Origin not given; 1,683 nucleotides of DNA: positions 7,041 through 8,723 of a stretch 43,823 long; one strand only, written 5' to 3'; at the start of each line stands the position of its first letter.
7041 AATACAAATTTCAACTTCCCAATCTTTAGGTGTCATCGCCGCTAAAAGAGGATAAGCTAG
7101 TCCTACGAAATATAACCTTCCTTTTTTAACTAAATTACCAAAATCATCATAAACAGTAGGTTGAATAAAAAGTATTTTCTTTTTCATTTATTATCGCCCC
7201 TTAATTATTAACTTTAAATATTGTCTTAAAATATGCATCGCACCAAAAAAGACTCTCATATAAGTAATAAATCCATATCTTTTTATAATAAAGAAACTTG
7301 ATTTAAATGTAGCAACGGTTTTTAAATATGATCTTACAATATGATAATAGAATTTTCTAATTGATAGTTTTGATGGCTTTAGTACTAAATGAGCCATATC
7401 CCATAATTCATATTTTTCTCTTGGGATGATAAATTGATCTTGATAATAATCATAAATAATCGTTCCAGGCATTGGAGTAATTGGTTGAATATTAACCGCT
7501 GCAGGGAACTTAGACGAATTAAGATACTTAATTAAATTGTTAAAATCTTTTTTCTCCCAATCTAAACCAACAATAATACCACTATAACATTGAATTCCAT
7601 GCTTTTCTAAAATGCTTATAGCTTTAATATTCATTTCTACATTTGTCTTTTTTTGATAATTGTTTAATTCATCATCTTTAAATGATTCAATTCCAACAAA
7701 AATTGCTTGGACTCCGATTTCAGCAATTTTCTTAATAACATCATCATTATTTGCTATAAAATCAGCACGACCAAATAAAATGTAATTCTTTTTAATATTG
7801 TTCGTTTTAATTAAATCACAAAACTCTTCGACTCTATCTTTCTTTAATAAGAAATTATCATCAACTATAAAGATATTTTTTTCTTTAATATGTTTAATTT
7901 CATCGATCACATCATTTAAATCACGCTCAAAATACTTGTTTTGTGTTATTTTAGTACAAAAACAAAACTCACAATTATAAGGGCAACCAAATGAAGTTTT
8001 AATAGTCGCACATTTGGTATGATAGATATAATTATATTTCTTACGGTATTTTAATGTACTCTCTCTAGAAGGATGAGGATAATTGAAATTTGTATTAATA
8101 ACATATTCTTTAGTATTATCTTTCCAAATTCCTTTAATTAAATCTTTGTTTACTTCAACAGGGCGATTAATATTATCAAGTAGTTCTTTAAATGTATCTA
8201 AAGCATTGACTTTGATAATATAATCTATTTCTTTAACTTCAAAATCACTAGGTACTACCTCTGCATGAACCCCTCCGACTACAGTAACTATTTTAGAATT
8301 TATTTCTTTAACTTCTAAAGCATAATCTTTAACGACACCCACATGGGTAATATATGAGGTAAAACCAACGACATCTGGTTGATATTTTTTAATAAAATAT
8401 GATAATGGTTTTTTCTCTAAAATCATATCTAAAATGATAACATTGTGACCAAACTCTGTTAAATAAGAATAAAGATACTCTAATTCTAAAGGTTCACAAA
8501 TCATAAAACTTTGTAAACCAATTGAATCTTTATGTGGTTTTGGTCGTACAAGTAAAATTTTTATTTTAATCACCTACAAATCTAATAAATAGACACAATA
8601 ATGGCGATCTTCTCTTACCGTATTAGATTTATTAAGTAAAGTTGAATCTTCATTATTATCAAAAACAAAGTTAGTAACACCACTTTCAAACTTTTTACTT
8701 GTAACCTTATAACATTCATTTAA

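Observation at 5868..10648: Four-gene operon pairing two FemABX/GNAT-like proteins with two B12-binding radical SAM enzymes, of unknown product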

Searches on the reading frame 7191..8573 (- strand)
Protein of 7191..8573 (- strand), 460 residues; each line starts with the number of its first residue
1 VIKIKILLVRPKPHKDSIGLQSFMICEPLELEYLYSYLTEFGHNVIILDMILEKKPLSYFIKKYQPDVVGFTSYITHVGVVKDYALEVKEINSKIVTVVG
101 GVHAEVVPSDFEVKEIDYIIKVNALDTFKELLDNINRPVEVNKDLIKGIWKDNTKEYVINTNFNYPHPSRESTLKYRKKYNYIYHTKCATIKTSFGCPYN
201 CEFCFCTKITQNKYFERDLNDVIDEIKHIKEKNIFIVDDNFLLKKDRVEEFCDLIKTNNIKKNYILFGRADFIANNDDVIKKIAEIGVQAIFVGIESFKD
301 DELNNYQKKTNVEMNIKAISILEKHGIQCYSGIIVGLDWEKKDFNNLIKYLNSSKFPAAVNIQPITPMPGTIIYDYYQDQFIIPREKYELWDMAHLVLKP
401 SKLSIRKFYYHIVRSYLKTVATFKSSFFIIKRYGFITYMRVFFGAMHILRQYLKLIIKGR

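Call 3: search_protein_families(library=pfam, proteins=[window:7191-8573:-], max_evalue=0.1)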
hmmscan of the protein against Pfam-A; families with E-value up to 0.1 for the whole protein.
window:7191-8573:- (460 aa): 2 families
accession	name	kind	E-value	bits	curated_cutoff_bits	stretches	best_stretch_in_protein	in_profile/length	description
PF04055.27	Radical_SAM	-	1.6e-18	67.9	29.5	1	192-351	2-166/166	Radical SAM superfamily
PF02310.24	B12-binding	-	1e-17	64.5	32.1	1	25-131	11-120/121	B12 binding domain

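Call 4: search_protein_families(library=ncbifam, proteins=[window:7191-8573:-], max_evalue=0.1)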
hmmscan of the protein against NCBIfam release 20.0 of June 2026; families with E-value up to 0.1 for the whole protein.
window:7191-8573:- (460 aa): 29 families (the best 25 are shown)
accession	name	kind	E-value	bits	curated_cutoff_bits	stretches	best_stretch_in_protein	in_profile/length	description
TIGR04367.1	HpnR_B12_rSAM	equivalog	5.7e-58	196.7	650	1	5-415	2-408/490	hopanoid C-3 methylase HpnR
TIGR02026.1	BchE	equivalog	1.6e-35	122.9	481.35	1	6-421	2-429/497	magnesium-protoporphyrin IX monomethyl ester anaerobic oxidative cyclase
TIGR04479.1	bcpD_PhpK_rSAM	subfamily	3.8e-28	98.1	600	1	31-428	75-481/504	PhpK family radical SAM P-methyltransferase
TIGR03471.1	HpnJ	equivalog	6.3e-18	64.9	577.6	1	71-392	75-402/472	hopanoid biosynthesis associated radical SAM protein HpnJ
TIGR04013.1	B12_SAM_MJ_1487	hypoth_equivalog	6.7e-18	64.7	251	1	61-373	38-353/382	TIGR04013 family B12-binding domain/radical SAM domain-containing protein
TIGR04072.2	rSAM_ladder_B12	equivalog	1.7e-15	56.6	360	1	28-342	18-336/443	lipid biosynthesis B12-binding/radical SAM protein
NF050148.1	rSAM_ApyD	equivalog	1.7e-15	56.5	750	1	61-381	70-397/645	RiPP biosynthesis radical SAM protein ApyD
NF038361.1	rSAM_Sden_1168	equivalog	2.1e-15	56.3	575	1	50-407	125-503/560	Sden_1168 family B12-binding radical SAM P-methyltransferase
TIGR03975.1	rSAM_ocin_1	subfamily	1.3e-13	50.4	281.85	1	61-342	124-417/606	RiPP maturation radical SAM C-methyltransferase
NF033712.0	B12_rSAM_KedN5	subfamily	5.8e-13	47.9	700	1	61-341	58-356/624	KedN5 family methylcobalamin-dependent radical SAM C-methyltransferase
TIGR04385.1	B12_rSAM_cofa1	equivalog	7.3e-13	48.5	450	1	28-336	20-345/438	B12 lower ligand biosynthesis radical SAM protein BzaD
NF040542.1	rSAM_RCCLKC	equivalog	1.1e-12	47.8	450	1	85-356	69-352/423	arsinothricin biosynthesis radical SAM protein ArsL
TIGR04014.1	B12_SAM_MJ_0865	equivalog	1.1e-11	44.2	360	1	98-373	72-354/434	methyl-coenzyme M reductase glutamine C-methyltransferase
NF033070.1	rSAM_AprD4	equivalog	7.1e-11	41.7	500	1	166-404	174-416/456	AprD4 family radical SAM diol-dehydratase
NF040546.1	rSAM_CUAEP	equivalog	1.2e-10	40.6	500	1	28-356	13-343/468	CUAEP/CCAEP-tail radical SAM (seleno)protein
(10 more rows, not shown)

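Call 17: search_solved_structures(query=window:7191-8573:-, max_evalue=0.01)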
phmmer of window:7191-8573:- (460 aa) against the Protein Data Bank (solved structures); distinct sequences matched with E-value up to 0.01: 5.
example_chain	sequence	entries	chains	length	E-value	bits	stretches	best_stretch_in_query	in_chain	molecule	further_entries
6fd2_B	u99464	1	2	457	1e-08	38.1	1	180-380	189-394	Putative apramycin biosynthetic oxidoreductase 4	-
9n1b_A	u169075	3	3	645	1.6e-05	27.5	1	188-284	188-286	Radical SAM protein | Radical SAM enzyme CysS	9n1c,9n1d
5ul2_A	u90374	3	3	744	3.5e-05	26.4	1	187-379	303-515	OxsB protein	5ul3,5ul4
7kdx_A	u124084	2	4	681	0.00079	21.9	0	191-246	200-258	Methyltransferase TokK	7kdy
9ccb_A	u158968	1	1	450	0.0019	20.7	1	190-373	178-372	Radical SAM core domain-containing protein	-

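Call 58: search_solved_structures(query=A4, max_evalue=0.001)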
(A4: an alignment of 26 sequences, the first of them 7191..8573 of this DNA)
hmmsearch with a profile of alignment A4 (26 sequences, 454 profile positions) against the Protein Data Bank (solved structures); distinct sequences matched with E-value up to 0.001: 6.
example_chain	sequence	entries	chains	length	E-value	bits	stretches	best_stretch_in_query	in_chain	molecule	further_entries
5ul2_A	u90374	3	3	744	2.9e-16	62.3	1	30-385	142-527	OxsB protein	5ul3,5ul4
6fd2_B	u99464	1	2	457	7.2e-11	44.5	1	161-379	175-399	Putative apramycin biosynthetic oxidoreductase 4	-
9n1b_A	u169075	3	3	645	1.7e-09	40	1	41-239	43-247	Radical SAM protein | Radical SAM enzyme CysS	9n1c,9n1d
7kdx_A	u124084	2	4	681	1.3e-08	37.1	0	62-135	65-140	Methyltransferase TokK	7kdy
9ccb_A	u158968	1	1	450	1.4e-07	33.7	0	273-372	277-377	Radical SAM core domain-containing protein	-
6wte_A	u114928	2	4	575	4.5e-05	25.4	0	185-229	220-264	B12-binding domain-containing protein | Tryptophan-C2-methyltransferase containing B12-binding domain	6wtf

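Call 64: search_protein_families(library=padloc, proteins=[window:7191-8573:-], max_evalue=0.01)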
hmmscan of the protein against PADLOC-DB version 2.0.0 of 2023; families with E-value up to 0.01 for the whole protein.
window:7191-8573:- (460 aa): 1 family
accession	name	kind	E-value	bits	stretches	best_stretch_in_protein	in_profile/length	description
PDLC04689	PDC-M51A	-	3.4e-09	34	1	65-375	70-372/420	-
